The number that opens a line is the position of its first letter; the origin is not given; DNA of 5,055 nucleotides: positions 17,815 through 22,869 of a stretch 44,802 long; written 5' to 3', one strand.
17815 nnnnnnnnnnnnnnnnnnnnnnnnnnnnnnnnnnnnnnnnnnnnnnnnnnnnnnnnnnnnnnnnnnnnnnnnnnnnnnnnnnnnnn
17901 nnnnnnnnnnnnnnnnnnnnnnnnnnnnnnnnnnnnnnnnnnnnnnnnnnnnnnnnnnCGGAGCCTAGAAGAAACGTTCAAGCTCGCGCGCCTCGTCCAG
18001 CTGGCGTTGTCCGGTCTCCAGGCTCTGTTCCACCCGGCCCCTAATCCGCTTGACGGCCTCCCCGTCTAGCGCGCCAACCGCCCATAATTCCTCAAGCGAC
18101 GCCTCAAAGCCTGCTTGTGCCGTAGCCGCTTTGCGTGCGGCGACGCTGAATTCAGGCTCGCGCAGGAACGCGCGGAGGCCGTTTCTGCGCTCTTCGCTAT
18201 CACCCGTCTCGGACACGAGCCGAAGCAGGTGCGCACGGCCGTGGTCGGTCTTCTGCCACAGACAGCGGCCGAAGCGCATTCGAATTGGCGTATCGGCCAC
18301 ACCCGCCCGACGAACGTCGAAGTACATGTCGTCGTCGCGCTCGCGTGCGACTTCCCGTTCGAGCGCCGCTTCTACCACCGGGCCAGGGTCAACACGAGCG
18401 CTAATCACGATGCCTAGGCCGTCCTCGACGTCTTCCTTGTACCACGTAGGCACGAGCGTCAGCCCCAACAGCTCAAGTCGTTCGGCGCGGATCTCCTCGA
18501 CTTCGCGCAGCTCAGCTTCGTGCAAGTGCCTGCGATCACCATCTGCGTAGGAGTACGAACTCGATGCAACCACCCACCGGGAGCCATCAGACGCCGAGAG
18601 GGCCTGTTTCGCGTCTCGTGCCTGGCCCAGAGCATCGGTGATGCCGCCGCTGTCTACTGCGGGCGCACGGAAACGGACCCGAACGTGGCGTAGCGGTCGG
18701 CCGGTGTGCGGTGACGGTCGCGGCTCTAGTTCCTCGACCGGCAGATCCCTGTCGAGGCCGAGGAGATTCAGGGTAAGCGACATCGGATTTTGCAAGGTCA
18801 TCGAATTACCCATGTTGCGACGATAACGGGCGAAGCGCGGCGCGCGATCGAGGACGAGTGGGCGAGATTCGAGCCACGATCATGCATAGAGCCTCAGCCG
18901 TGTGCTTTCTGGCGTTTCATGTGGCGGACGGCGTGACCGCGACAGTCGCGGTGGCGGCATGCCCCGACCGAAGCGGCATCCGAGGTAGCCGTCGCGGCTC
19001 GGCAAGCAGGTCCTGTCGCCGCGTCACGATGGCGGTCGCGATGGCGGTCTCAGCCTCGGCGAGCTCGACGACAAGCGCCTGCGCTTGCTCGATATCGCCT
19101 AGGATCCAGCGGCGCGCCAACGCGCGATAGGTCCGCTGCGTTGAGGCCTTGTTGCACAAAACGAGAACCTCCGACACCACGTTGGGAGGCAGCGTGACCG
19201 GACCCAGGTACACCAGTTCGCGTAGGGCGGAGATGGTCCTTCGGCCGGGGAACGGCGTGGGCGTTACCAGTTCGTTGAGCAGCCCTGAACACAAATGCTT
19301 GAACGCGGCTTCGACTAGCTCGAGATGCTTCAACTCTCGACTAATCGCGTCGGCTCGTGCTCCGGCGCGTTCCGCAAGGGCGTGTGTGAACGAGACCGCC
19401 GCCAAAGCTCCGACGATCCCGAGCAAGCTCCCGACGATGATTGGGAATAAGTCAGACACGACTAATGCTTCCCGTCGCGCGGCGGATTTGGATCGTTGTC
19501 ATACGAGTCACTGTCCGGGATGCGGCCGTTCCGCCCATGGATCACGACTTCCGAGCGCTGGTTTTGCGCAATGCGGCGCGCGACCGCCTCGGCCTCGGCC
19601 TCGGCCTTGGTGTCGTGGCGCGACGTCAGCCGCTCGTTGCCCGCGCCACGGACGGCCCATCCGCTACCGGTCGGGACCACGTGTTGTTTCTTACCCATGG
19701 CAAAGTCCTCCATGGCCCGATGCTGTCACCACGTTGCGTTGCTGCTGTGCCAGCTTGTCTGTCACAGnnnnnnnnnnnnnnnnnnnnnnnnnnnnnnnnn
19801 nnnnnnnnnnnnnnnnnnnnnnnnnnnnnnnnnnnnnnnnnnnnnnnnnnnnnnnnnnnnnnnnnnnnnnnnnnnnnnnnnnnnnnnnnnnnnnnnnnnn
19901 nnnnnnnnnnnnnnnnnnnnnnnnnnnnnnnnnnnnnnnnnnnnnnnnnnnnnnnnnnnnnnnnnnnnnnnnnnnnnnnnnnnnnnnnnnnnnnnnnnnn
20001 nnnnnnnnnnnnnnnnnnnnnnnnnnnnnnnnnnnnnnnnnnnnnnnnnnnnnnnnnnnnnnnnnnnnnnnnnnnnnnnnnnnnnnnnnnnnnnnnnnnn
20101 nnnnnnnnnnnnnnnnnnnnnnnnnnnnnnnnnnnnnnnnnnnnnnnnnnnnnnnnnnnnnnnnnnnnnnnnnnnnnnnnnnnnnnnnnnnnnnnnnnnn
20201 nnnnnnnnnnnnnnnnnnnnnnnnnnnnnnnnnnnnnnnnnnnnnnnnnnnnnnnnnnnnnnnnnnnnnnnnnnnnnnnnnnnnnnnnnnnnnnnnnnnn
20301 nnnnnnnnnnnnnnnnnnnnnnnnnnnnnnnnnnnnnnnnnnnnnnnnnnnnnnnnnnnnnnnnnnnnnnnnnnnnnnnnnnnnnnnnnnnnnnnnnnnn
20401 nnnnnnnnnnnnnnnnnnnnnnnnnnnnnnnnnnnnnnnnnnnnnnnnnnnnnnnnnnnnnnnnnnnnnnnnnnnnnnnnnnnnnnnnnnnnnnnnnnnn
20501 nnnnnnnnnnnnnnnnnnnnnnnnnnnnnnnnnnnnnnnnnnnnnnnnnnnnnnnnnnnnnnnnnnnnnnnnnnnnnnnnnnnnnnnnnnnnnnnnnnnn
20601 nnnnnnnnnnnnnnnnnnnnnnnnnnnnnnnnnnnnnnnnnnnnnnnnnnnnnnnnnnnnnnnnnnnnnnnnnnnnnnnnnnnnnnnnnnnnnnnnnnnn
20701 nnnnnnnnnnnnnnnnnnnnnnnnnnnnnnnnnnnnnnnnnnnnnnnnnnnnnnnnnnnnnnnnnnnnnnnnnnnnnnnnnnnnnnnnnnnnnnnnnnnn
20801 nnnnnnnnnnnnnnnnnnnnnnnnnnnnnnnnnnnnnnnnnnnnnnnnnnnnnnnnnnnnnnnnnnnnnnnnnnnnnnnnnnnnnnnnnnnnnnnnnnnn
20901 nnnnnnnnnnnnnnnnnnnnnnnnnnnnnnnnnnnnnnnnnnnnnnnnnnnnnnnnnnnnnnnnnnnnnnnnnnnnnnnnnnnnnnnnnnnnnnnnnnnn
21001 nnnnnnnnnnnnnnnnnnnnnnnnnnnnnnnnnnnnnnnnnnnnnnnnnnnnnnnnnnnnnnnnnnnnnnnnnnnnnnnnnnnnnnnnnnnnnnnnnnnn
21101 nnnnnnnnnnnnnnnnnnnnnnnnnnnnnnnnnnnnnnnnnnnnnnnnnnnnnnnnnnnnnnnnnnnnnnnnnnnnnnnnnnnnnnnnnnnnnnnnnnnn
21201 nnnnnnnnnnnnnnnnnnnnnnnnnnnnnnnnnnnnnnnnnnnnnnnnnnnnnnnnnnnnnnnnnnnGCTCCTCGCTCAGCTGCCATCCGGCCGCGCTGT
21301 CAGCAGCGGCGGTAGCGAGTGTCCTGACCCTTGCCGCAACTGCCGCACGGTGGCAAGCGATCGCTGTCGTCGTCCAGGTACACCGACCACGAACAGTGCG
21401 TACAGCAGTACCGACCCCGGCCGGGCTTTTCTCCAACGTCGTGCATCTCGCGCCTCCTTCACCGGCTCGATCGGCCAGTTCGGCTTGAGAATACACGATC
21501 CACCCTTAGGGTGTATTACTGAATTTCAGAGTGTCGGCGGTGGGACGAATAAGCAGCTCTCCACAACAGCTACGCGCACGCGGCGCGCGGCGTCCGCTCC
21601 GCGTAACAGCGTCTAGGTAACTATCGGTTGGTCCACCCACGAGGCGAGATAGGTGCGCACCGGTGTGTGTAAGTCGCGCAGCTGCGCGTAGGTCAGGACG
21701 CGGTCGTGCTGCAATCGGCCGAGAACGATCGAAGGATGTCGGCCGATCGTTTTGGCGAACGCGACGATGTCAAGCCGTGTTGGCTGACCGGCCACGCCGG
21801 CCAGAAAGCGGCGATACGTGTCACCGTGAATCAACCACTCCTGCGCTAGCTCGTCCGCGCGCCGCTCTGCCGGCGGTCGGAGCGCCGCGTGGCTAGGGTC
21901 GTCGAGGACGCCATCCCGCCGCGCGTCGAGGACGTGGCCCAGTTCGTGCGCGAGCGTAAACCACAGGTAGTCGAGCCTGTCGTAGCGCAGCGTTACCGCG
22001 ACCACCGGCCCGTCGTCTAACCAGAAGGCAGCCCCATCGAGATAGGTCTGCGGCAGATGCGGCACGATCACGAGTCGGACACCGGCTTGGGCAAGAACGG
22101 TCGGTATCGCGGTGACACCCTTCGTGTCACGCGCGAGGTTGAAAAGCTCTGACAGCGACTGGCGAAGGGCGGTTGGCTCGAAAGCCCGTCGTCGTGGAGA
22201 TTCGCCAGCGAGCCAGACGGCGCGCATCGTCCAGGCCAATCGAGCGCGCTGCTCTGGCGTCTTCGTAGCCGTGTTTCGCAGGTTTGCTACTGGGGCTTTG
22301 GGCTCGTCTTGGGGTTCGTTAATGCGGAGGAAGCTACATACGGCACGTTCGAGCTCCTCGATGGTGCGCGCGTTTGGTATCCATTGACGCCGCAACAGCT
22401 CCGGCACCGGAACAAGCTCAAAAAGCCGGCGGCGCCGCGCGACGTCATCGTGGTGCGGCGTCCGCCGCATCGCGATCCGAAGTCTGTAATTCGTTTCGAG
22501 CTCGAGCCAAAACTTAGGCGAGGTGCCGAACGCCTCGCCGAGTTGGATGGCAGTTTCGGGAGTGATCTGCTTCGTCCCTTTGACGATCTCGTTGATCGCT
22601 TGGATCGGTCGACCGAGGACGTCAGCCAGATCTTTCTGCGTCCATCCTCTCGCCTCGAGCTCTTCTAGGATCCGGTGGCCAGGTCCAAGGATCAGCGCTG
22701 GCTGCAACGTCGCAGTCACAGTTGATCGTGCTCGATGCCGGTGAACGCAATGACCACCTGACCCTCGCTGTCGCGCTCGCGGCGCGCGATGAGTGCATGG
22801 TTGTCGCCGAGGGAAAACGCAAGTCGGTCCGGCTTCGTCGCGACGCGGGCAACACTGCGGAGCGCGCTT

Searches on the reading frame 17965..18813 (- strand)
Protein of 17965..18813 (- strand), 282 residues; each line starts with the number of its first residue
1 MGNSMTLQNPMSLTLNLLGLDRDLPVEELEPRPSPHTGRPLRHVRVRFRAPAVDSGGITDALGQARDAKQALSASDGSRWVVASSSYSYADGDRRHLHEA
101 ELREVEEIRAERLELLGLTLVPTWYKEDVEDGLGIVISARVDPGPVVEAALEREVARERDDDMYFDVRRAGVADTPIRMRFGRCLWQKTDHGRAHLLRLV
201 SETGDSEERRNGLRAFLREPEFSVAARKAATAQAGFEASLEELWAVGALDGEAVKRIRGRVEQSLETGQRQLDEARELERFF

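Call 3: search_protein_families(library=pfam, proteins=[window:17965-18813:-], max_evalue=0.1)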
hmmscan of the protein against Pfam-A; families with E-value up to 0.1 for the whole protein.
window:17965-18813:- (282 aa): 1 family
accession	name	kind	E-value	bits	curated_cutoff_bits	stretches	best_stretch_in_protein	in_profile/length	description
PF22977.2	WHD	-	0.034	14.2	27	0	173-244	55-102/221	Winged helix domain, variant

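Call 4: search_protein_families(library=ncbifam, proteins=[window:17965-18813:-], max_evalue=0.1)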
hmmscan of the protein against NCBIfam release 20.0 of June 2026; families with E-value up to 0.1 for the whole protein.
window:17965-18813:- (282 aa): 0 families

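Call 28: search_protein_families(library=padloc, proteins=[window:17965-18813:-], max_evalue=0.01)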
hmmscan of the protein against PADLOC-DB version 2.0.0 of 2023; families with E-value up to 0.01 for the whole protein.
window:17965-18813:- (282 aa): 0 families

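Call 38: search_protein_families(library=phrogs, proteins=[window:17965-18813:-], max_evalue=0.01)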
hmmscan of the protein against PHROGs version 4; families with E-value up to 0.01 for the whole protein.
window:17965-18813:- (282 aa): 0 families

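Call 39: find_encoding_contigs(protein=window:17965-18813:-, flank=10000, max_places=6)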
Protein window:17965-18813:- (282 aa): no gene with exactly this product is on record in the collection.

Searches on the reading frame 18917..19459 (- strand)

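Call 3: search_protein_families(library=pfam, proteins=[window:18917-19459:-], max_evalue=0.1)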
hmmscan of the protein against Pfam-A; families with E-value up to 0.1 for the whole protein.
window:18917-19459:- (180 aa): 0 families

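Call 4: search_protein_families(library=ncbifam, proteins=[window:18917-19459:-], max_evalue=0.1)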
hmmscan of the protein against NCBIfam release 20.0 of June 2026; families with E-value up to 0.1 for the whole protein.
window:18917-19459:- (180 aa): 1 family
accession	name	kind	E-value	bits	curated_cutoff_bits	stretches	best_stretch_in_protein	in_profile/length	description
TIGR01915.1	npdG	equivalog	0.011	15.8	149.8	1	21-66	109-154/220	NADPH-dependent F420 reductase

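Call 28: search_protein_families(library=padloc, proteins=[window:18917-19459:-], max_evalue=0.01)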
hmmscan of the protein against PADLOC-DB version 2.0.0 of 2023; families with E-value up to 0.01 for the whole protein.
window:18917-19459:- (180 aa): 0 families

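Call 38: search_protein_families(library=phrogs, proteins=[window:18917-19459:-], max_evalue=0.01)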
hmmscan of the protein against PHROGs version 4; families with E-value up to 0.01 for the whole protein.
window:18917-19459:- (180 aa): 0 families

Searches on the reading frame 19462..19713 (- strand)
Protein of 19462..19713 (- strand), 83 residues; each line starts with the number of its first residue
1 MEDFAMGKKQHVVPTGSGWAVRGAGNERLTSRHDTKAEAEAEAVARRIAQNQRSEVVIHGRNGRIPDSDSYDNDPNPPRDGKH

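Call 28: search_protein_families(library=padloc, proteins=[window:19462-19713:-], max_evalue=0.01)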
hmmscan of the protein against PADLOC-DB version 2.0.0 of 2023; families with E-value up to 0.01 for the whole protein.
window:19462-19713:- (83 aa): 2 families
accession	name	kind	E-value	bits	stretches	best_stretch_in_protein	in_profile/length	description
PDLC04942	PDC-S16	-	1.3e-31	107.1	1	6-79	1-74/75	-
PDLC04941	PDC-S16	-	1.9e-30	103.5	1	6-79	1-74/75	-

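Call 51: search_protein_families(library=pfam, proteins=[window:19462-19713:-], max_evalue=0.01)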
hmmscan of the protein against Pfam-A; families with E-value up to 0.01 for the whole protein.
window:19462-19713:- (83 aa): 1 family
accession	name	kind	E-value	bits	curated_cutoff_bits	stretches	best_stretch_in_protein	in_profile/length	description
PF09954.14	DUF2188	-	6.5e-22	77.9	22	1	10-71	1-62/62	Uncharacterized protein conserved in bacteria (DUF2188)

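Call 71: find_encoding_contigs(protein=window:19462-19713:-, flank=10000, max_places=6)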
Protein window:19462-19713:- (83 aa): no gene with exactly this product is on record in the collection.

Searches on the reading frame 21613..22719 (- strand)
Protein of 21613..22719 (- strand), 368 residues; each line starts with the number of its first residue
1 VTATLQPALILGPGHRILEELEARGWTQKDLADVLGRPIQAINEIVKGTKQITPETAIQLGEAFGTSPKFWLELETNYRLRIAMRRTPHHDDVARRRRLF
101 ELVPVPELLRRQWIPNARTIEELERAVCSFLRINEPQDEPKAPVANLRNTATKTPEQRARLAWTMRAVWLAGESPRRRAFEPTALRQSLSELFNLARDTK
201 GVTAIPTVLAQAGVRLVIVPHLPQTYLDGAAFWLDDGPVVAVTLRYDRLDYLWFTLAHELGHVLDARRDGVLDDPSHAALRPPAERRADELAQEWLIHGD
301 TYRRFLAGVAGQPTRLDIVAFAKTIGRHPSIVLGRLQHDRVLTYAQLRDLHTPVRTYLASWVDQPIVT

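Call 16: search_protein_families(library=pfam, proteins=[window:21613-22719:-], max_evalue=0.001)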
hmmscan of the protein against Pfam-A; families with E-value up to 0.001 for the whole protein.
window:21613-22719:- (368 aa): 3 families
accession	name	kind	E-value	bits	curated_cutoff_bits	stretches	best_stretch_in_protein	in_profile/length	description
PF01381.28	HTH_3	-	1.7e-10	41.2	23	1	19-70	3-54/55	Helix-turn-helix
PF13560.12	HTH_31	-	1.2e-06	29.2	27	1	22-68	11-58/64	Helix-turn-helix domain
PF06114.19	Peptidase_M78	-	4.6e-05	23.7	22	1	219-304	10-94/123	IrrE N-terminal-like domain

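Call 28: search_protein_families(library=padloc, proteins=[window:21613-22719:-], max_evalue=0.01)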
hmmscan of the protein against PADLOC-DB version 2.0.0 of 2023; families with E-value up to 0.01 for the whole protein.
window:21613-22719:- (368 aa): 15 families
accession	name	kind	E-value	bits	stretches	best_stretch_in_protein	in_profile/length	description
PDLC03982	PD-Lambda-2_B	-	1.7e-46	157.3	1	17-355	64-393/402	-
PDLC03948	RmrA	-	2.2e-06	24.8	0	14-74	10-70/397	-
PDLC04775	PDC-M69A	-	2.3e-06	26.1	1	14-69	9-64/113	-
PDLC03947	RmrA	-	6.4e-06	23.2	1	203-264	160-220/383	-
PDLC03953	RmrA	-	7e-06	23.5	0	201-272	160-229/373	-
PDLC04760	PDC-M64C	-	1.6e-05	23.1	1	15-66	29-80/93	-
PDLC03954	RmrA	-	2.5e-05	21.4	1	202-264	159-220/380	-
PDLC03949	RmrA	-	3.7e-05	20.7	0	208-297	147-226/363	-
PDLC04759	PDC-M64B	-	7.1e-05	20.9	1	15-61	29-75/135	-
PDLC03952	RmrA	-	9.1e-05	19.4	0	222-298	190-265/395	-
PDLC04762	PDC-M64C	-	0.00022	19.3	1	16-65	31-80/97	-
PDLC04141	capP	-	0.00024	18.7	1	254-307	69-123/242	capP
PDLC03951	RmrA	-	0.00026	18.1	0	207-301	159-251/400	-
PDLC04757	PDC-M64B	-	0.0015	16.5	1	17-66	34-83/128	-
PDLC04142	capH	-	0.0043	16.1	0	15-77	9-71/103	capH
